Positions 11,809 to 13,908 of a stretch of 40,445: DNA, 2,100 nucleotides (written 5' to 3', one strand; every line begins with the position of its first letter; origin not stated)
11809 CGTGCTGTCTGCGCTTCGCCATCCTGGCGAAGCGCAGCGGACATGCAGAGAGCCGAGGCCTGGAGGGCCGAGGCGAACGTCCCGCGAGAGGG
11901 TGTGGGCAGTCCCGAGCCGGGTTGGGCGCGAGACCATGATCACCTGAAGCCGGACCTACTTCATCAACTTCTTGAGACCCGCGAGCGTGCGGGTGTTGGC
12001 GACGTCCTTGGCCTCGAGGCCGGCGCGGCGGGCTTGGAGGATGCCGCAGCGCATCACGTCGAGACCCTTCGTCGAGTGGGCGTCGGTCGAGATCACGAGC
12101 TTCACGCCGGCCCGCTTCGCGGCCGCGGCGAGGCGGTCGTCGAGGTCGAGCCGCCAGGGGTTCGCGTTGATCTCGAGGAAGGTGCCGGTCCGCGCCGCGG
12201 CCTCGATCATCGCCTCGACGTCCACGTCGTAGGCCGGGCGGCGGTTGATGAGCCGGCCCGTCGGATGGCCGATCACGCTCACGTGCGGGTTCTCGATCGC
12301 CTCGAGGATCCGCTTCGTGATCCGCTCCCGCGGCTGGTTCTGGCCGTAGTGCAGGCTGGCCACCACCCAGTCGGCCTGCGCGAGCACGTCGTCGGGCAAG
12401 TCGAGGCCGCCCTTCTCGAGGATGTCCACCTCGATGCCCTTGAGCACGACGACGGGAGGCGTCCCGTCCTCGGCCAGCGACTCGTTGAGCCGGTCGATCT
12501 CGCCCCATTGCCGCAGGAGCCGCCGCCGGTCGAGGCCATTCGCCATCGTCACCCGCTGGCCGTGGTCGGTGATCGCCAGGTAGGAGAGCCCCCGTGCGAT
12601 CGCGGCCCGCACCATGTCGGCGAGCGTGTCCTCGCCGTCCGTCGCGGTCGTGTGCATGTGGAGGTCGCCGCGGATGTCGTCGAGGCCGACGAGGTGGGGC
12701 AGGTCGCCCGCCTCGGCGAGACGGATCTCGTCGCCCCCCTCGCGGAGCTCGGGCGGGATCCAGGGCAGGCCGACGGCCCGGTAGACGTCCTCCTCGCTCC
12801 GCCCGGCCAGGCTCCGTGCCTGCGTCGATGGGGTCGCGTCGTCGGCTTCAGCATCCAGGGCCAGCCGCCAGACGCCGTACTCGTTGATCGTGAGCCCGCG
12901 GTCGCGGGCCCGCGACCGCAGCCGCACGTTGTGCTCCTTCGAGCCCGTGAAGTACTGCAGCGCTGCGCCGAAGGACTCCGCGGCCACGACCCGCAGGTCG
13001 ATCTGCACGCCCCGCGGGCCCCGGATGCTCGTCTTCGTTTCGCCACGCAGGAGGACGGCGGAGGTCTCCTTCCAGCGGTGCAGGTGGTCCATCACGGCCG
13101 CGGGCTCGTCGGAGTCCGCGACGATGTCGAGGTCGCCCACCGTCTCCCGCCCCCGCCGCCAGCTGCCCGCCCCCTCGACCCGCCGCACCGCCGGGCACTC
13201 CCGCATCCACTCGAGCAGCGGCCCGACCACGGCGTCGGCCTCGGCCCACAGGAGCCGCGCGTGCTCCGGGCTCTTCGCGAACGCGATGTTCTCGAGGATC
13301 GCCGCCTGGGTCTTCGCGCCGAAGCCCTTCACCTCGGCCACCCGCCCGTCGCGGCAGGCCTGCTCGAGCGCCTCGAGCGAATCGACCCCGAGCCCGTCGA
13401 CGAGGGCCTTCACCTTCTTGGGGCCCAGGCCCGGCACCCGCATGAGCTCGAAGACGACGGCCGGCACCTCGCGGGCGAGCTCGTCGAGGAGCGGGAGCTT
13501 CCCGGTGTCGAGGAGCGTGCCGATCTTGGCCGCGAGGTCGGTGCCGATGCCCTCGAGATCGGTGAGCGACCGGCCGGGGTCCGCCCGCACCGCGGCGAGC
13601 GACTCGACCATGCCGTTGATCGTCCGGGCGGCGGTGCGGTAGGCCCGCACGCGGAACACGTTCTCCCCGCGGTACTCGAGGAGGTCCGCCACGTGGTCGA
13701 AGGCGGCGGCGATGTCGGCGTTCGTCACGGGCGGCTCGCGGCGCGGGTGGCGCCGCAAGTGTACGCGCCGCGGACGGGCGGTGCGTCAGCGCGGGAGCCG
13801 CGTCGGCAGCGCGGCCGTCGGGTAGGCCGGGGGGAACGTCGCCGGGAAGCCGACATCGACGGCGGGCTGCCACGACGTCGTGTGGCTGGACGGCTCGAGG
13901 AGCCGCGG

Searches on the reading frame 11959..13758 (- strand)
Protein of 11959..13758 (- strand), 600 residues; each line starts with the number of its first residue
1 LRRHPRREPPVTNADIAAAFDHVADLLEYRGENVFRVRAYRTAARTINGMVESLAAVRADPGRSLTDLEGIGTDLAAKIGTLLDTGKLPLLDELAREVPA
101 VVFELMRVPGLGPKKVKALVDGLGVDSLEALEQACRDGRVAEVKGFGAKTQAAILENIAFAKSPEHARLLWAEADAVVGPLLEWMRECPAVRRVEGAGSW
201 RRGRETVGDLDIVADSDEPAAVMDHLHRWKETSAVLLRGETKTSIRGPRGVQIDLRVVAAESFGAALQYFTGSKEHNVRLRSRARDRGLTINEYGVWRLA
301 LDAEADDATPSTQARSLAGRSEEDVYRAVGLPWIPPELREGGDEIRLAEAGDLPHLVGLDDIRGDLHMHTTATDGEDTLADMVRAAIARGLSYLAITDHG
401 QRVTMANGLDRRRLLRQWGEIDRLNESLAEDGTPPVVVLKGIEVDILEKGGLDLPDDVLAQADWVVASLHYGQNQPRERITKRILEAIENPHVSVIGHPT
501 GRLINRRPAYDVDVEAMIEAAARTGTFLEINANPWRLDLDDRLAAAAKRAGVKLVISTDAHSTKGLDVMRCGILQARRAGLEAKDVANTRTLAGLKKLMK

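Call 53: search_protein_families(library=pfam, proteins=[window:11959-13758:-], max_evalue=0.00001)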
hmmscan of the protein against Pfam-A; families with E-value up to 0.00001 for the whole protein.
window:11959-13758:- (600 aa): 4 families
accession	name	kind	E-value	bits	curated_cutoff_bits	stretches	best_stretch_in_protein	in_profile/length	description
PF14791.11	DNA_pol_B_thumb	-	4.3e-23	81.4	25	1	266-340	1-63/63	DNA polymerase beta thumb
PF14716.13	HHH_8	-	5.4e-18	65.6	30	1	12-88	2-73/73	Helix-hairpin-helix domain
PF14520.12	HHH_5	-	1.3e-12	48.4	27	1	104-155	3-52/57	Helix-hairpin-helix domain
PF02811.25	PHP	-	7.8e-11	43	26.4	1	365-532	1-163/164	PHP domain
